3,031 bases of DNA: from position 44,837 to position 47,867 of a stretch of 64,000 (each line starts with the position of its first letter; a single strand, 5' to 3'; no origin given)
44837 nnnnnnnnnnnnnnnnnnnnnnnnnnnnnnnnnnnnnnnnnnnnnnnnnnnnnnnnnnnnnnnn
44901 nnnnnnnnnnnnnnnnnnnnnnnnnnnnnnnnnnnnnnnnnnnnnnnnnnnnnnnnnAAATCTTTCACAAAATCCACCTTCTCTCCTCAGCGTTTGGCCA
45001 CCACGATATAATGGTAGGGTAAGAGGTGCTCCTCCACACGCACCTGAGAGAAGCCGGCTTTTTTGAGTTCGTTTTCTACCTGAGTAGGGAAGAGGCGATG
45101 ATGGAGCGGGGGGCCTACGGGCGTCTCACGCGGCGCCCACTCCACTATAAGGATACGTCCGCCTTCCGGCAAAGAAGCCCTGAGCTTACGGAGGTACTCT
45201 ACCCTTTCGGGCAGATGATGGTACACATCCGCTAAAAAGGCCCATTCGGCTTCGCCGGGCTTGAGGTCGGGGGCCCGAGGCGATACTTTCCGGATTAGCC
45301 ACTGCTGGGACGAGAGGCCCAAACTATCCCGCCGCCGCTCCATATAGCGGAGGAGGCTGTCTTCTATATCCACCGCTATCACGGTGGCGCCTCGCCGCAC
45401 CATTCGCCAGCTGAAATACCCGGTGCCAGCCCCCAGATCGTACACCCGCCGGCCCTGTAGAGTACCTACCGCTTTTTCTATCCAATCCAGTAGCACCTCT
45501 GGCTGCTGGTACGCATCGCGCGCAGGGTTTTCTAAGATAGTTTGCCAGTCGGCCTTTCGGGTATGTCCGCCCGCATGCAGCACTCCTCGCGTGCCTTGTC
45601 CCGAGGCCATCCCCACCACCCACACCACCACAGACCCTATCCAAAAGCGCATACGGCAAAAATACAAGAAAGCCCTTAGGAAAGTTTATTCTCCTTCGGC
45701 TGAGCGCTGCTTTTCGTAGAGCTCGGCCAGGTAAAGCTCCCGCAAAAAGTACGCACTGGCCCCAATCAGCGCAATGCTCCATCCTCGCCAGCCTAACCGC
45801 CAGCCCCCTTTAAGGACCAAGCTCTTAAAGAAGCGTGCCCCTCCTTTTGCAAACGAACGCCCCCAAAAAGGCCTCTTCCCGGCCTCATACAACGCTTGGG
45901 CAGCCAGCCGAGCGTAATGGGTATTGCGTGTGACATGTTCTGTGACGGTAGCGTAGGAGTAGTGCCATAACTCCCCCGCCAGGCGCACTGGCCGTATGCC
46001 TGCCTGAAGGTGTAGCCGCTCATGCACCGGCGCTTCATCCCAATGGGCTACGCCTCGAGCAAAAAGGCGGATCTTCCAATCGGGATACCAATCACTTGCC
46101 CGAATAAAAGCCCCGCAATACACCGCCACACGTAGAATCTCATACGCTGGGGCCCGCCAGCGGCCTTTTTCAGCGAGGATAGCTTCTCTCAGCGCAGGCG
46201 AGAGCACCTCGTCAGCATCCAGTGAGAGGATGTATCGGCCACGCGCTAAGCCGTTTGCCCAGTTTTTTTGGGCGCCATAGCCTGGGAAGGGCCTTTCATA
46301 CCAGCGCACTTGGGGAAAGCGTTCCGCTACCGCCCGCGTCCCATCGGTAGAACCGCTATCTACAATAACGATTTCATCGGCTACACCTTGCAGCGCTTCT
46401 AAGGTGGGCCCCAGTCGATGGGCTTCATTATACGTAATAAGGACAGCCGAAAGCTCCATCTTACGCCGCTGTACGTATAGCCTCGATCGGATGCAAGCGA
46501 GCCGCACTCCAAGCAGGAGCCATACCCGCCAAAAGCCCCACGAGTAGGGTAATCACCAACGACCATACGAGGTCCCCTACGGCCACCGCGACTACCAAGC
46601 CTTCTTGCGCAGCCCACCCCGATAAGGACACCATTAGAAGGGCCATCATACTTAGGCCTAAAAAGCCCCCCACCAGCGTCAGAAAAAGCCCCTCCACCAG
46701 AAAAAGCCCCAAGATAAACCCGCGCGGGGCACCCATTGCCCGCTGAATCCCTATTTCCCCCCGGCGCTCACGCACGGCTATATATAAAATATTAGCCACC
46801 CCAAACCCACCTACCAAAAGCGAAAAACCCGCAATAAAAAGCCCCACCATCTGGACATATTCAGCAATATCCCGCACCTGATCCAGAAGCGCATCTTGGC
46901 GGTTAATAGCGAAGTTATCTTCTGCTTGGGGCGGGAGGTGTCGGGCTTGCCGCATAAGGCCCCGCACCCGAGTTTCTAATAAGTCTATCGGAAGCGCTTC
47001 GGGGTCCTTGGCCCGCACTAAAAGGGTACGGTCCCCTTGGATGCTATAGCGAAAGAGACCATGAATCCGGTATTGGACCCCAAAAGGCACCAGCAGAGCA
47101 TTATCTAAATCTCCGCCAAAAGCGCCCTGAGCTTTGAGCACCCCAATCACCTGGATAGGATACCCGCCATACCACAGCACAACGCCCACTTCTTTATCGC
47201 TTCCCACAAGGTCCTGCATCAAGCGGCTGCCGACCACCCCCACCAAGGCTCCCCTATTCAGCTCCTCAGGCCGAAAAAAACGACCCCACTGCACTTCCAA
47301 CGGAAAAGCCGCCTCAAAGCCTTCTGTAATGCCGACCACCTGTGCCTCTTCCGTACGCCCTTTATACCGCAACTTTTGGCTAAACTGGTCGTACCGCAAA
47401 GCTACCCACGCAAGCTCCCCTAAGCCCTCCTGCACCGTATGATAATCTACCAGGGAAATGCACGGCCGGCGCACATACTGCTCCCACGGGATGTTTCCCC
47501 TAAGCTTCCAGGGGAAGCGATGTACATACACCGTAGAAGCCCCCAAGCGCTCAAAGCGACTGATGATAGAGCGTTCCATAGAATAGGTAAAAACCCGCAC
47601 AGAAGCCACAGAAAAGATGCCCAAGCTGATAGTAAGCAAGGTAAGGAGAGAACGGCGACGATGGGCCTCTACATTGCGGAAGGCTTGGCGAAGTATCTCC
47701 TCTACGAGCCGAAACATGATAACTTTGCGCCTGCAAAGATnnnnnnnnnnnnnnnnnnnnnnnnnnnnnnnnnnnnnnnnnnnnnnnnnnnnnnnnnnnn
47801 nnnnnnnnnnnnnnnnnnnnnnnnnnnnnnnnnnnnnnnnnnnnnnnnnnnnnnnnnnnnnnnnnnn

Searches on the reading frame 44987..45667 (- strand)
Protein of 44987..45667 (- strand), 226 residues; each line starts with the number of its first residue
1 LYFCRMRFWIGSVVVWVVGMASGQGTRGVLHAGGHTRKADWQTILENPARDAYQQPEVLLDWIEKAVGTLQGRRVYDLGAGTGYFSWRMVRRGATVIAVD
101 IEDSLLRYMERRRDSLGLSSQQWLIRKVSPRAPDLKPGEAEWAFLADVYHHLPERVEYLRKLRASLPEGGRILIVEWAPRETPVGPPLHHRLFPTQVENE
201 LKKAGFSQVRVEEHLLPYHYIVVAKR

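Call 56: search_protein_families(library=pfam, proteins=[window:44987-45667:-], max_evalue=0.00001)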
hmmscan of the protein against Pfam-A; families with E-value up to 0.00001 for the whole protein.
window:44987-45667:- (226 aa): 6 families
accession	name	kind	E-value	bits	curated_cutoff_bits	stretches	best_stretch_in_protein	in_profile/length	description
PF13847.12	Methyltransf_31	-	1.8e-09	37.9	27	1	72-200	4-125/145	Methyltransferase domain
PF08003.17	Methyltransf_9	-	3.5e-09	36.5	23.8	1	61-174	105-217/315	Protein of unknown function (DUF1698)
PF13649.12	Methyltransf_25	-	7.2e-09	36.7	27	1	75-170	1-97/97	Methyltransferase domain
PF08242.18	Methyltransf_12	-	1.6e-08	35.6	30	1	77-172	2-98/98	Methyltransferase domain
PF08241.18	Methyltransf_11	-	2e-08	35.2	21.2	1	77-174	2-95/95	Methyltransferase domain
PF13489.12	Methyltransf_23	-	2e-08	34.6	27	1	54-179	4-121/164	Methyltransferase domain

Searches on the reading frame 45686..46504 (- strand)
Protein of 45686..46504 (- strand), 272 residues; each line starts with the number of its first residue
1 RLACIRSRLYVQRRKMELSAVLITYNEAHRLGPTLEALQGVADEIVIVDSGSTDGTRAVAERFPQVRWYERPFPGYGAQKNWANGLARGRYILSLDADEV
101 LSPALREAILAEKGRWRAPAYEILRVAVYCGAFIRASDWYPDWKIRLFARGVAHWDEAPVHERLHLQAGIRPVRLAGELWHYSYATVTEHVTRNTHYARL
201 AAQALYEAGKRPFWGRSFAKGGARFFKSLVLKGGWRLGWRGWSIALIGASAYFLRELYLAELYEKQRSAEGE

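Call 56: search_protein_families(library=pfam, proteins=[window:45686-46504:-], max_evalue=0.00001)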
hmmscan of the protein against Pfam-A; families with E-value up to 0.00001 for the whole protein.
window:45686-46504:- (272 aa): 2 families
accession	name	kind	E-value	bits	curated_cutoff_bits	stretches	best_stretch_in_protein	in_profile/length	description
PF00535.33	Glycos_transf_2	-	1e-18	68.3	23.3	1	19-109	1-99/168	Glycosyl transferase family 2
PF13704.12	Glyco_tranf_2_4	-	2.4e-07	31.6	27.5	1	26-101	2-84/98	Glycosyl transferase family 2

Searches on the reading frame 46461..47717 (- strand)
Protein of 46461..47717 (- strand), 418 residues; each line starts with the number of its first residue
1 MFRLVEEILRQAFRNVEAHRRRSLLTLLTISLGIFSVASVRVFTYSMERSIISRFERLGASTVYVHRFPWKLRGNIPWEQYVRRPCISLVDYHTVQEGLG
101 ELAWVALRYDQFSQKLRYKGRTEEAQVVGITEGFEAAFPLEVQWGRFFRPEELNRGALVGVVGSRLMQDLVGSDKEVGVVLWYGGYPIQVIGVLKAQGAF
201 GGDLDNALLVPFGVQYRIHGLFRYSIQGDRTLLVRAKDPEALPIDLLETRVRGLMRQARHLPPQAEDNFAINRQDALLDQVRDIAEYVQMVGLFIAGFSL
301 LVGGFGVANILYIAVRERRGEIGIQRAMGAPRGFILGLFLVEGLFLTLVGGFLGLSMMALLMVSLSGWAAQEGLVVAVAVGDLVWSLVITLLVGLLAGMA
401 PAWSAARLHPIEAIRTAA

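Call 56: search_protein_families(library=pfam, proteins=[window:46461-47717:-], max_evalue=0.00001)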
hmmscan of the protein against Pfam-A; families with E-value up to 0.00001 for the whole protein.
window:46461-47717:- (418 aa): 2 families
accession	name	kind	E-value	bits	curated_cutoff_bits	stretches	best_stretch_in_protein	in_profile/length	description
PF12704.14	MacB_PCD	-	1.5e-24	87.9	27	1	23-241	1-196/207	MacB-like periplasmic core domain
PF02687.27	FtsX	-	1.5e-15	57.8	25.5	1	294-410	2-120/120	FtsX-like permease C-terminal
